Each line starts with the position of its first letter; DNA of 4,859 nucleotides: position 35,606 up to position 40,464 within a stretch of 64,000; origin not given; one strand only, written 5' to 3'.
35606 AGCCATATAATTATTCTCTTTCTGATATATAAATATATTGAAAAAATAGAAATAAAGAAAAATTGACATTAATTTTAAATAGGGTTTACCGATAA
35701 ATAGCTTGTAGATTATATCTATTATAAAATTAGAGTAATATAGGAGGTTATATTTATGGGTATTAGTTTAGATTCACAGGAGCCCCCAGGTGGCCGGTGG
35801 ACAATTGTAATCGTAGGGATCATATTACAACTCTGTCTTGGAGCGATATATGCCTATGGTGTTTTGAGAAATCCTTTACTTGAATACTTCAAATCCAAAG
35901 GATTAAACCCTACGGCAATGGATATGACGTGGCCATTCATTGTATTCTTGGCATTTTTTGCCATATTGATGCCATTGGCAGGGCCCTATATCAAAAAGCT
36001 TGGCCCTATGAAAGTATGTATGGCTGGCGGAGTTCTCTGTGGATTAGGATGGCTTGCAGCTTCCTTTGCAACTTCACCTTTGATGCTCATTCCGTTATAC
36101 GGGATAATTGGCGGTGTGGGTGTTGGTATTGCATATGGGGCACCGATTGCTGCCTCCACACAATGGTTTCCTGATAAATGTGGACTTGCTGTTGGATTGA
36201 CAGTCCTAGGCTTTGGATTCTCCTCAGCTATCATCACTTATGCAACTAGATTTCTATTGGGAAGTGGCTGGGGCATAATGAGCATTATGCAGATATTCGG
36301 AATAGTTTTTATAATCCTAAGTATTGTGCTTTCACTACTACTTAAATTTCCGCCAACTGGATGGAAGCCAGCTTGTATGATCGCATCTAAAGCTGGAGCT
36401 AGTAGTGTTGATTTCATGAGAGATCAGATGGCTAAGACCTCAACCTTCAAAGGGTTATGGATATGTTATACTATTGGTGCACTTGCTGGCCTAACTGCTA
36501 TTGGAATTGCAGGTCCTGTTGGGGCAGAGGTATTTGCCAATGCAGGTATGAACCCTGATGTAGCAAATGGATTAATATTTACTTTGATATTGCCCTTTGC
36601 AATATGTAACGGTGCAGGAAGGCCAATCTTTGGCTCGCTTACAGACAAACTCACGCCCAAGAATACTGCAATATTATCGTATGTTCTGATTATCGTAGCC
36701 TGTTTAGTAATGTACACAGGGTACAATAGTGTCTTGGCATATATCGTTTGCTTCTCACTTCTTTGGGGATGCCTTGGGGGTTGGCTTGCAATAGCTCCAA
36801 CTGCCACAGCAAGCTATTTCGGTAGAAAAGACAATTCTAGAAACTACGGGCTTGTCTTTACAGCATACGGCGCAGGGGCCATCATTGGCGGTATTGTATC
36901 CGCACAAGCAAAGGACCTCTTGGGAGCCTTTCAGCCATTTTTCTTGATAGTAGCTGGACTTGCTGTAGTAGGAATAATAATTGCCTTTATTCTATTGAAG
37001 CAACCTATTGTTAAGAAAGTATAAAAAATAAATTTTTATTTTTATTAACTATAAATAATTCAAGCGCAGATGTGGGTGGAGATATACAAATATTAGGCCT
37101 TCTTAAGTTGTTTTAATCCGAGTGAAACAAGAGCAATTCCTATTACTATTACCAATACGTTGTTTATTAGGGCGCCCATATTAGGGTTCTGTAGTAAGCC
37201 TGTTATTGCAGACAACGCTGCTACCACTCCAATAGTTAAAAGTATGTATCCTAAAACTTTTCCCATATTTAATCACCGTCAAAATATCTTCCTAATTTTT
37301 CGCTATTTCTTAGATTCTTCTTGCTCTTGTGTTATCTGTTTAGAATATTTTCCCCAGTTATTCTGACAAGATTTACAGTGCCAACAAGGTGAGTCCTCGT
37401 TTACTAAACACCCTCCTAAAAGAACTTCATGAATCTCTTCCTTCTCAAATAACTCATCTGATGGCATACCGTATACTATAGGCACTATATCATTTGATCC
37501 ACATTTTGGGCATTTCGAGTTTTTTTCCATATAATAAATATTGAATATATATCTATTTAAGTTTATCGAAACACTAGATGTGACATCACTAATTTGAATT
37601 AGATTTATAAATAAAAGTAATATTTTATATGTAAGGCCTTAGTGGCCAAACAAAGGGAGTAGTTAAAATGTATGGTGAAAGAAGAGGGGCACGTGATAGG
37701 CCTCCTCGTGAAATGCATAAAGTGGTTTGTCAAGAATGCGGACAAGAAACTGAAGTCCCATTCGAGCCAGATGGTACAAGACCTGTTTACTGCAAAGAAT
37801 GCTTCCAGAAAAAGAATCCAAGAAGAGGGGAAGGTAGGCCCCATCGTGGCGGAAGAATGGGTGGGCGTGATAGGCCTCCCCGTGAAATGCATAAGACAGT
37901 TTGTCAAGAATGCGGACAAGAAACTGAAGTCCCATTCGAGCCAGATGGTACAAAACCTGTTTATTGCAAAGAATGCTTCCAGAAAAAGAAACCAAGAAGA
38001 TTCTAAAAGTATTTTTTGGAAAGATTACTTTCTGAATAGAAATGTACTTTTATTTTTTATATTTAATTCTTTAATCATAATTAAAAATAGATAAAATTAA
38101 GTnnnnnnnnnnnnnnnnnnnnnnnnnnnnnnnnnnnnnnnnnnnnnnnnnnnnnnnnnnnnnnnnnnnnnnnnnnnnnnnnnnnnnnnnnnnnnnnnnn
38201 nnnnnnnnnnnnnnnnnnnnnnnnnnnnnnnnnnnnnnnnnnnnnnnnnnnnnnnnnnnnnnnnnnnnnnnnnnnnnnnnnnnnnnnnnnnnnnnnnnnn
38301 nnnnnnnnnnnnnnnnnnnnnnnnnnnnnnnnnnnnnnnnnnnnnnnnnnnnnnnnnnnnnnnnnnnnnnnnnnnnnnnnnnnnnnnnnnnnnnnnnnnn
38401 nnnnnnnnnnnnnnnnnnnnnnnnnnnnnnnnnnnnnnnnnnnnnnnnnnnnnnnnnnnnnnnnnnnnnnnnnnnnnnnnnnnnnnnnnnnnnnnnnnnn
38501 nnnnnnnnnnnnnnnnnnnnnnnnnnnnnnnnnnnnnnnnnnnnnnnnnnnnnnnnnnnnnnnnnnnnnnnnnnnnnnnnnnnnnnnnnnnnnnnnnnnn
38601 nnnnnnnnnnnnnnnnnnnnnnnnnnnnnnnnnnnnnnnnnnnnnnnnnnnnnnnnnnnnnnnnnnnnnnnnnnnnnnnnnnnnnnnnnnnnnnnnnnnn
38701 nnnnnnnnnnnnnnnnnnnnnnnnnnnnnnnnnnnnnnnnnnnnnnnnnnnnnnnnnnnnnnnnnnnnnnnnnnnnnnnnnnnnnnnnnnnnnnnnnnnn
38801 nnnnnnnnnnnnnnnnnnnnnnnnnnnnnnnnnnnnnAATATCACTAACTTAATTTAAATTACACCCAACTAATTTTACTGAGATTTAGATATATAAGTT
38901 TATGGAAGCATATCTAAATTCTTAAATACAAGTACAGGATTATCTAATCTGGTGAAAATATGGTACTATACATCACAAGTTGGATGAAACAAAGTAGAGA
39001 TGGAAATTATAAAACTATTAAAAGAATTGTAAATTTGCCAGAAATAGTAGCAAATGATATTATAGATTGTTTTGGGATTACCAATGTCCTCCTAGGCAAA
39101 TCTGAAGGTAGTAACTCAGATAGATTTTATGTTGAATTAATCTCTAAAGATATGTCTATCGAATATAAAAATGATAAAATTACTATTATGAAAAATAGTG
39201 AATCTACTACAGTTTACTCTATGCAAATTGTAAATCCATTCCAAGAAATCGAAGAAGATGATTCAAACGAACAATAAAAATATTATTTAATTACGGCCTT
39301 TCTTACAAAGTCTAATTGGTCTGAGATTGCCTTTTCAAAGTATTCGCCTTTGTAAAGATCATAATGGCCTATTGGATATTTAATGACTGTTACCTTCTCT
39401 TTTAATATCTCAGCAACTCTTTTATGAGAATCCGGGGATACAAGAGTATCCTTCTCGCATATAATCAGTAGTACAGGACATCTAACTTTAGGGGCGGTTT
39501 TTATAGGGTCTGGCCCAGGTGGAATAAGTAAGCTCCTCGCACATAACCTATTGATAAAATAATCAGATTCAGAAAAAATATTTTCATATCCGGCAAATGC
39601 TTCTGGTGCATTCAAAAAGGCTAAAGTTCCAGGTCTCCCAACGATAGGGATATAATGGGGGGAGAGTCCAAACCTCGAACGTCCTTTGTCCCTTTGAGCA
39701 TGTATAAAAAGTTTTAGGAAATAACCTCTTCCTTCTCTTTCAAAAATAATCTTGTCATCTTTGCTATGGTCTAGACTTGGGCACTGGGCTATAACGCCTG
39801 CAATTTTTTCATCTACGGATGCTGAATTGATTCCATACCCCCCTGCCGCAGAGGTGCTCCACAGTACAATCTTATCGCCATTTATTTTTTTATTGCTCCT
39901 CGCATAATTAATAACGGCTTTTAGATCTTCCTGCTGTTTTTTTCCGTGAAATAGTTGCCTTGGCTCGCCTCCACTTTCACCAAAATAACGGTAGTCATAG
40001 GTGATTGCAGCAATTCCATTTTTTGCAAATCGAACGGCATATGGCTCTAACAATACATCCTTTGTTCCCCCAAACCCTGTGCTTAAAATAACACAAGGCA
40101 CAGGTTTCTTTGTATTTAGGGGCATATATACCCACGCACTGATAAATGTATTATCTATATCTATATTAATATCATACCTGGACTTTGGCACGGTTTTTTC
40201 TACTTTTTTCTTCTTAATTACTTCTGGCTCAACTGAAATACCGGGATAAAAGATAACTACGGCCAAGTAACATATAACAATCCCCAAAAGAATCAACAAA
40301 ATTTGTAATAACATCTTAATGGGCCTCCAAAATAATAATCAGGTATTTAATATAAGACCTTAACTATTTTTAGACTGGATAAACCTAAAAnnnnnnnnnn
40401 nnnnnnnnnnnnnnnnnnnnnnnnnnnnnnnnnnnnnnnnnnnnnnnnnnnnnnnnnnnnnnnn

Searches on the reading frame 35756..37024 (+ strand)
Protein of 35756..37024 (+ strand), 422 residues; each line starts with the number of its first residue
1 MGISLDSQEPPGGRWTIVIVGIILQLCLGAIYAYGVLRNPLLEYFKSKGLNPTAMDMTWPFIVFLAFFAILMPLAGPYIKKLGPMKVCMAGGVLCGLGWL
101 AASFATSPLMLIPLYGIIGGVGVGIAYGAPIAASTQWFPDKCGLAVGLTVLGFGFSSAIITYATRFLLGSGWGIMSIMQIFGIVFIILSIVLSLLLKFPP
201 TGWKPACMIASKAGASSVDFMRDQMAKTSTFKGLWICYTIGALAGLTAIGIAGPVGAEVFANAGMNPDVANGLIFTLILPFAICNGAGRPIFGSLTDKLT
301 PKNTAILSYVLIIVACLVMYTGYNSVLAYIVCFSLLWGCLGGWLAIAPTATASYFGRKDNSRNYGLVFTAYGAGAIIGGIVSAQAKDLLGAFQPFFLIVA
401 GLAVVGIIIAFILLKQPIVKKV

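Call 65: search_protein_families(library=pfam, proteins=[window:35756-37024:+], max_evalue=0.001)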
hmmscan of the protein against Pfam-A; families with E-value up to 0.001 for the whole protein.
window:35756-37024:+ (422 aa): 1 family
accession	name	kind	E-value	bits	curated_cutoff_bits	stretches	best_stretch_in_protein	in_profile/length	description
PF07690.21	MFS_1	-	1.7e-24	86.8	33.4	2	242-417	5-175/347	Major Facilitator Superfamily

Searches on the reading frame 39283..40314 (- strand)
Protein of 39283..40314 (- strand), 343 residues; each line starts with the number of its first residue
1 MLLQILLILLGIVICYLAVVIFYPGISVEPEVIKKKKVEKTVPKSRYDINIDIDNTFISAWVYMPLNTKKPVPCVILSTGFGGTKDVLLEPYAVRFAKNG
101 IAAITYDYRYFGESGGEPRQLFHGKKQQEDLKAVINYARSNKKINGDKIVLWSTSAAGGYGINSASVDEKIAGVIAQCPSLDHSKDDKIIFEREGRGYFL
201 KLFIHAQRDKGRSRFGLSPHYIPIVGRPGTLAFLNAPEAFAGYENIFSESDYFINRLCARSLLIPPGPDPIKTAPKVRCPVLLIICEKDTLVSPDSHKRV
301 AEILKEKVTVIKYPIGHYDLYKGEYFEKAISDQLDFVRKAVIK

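Call 65: search_protein_families(library=pfam, proteins=[window:39283-40314:-], max_evalue=0.001)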
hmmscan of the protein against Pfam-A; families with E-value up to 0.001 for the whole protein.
window:39283-40314:- (343 aa): 8 families
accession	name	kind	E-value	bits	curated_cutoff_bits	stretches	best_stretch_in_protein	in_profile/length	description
PF12146.15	Hydrolase_4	-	4.9e-11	42.8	27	1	71-184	3-114/239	Serine aminopeptidase, S33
PF02129.25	Peptidase_S15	-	4.5e-08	33.5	23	1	54-184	1-133/262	X-Pro dipeptidyl-peptidase (S15 family)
PF00561.26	Abhydrolase_1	-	3.1e-07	30.8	25.8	1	74-321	2-242/245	alpha/beta hydrolase fold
PF05448.18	AXE1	-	2.8e-05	23.5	21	0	53-112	64-121/321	Acetyl xylan esterase (AXE1)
PF01738.24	DLH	-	3.6e-05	23.9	21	0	269-307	134-172/217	Dienelactone hydrolase family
PF12697.13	Abhydrolase_6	-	7e-05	24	26.3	1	94-311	21-199/217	Alpha/beta hydrolase family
PF03959.19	FSH1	-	0.00035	20.7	21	1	274-318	156-200/211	Serine hydrolase (FSH1)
PF20434.5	BD-FAE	-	0.00035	20.6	26.8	0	62-158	3-100/215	BD-FAE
